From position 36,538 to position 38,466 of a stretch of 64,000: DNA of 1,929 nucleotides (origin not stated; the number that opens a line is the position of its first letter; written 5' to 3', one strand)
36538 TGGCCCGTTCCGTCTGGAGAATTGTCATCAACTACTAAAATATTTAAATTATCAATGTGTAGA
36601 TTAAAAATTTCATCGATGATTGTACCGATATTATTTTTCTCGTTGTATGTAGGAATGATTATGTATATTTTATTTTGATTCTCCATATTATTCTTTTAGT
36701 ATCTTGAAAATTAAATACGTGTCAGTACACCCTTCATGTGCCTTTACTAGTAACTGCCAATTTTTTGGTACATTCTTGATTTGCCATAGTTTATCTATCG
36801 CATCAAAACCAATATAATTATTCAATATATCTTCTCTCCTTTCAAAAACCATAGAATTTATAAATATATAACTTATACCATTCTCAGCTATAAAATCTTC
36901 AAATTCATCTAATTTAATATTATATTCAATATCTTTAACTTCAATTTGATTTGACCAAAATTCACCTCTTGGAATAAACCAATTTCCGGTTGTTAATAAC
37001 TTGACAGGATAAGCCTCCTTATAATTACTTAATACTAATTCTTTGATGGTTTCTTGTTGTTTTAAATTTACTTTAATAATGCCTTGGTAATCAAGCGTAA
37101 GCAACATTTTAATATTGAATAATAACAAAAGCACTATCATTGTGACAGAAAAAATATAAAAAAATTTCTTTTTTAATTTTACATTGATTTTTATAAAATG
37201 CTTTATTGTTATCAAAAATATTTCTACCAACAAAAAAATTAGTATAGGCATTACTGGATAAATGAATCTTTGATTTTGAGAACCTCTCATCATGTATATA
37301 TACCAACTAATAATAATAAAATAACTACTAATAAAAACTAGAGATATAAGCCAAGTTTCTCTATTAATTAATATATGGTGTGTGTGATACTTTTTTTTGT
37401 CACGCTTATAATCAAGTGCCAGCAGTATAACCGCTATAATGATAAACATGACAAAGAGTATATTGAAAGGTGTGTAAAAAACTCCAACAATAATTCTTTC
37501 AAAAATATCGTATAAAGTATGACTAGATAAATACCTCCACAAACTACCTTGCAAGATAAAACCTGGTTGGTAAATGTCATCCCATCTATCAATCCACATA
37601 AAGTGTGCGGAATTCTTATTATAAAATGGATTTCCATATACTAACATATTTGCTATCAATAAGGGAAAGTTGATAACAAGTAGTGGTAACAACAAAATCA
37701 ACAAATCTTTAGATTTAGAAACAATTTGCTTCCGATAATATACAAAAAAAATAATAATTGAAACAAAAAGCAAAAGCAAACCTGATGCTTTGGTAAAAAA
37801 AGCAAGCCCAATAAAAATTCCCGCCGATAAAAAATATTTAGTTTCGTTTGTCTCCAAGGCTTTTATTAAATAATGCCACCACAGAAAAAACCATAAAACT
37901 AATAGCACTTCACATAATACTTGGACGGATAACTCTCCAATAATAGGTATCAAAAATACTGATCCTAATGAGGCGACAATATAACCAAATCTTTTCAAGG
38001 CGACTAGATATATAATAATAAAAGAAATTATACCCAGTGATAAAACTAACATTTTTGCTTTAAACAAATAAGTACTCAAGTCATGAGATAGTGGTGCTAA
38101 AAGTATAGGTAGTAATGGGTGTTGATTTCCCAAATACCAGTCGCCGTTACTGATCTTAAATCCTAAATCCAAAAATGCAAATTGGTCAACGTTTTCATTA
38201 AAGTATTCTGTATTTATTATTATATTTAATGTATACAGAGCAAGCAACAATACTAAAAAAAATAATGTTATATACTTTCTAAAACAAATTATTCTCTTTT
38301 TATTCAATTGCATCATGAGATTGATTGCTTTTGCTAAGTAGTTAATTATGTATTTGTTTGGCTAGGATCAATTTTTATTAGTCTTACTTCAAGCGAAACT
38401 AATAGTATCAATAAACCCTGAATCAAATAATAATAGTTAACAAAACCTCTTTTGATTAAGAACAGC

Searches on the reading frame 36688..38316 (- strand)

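Call 48: search_protein_families(library=pfam, proteins=[window:36688-38316:-], max_evalue=0.00001)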
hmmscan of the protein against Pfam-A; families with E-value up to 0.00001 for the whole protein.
window:36688-38316:- (542 aa): 1 family
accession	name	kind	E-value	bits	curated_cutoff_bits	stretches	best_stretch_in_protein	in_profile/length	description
PF13231.12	PMT_2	-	3.3e-10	40.8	26.1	1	66-215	2-154/160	Dolichyl-phosphate-mannose-protein mannosyltransferase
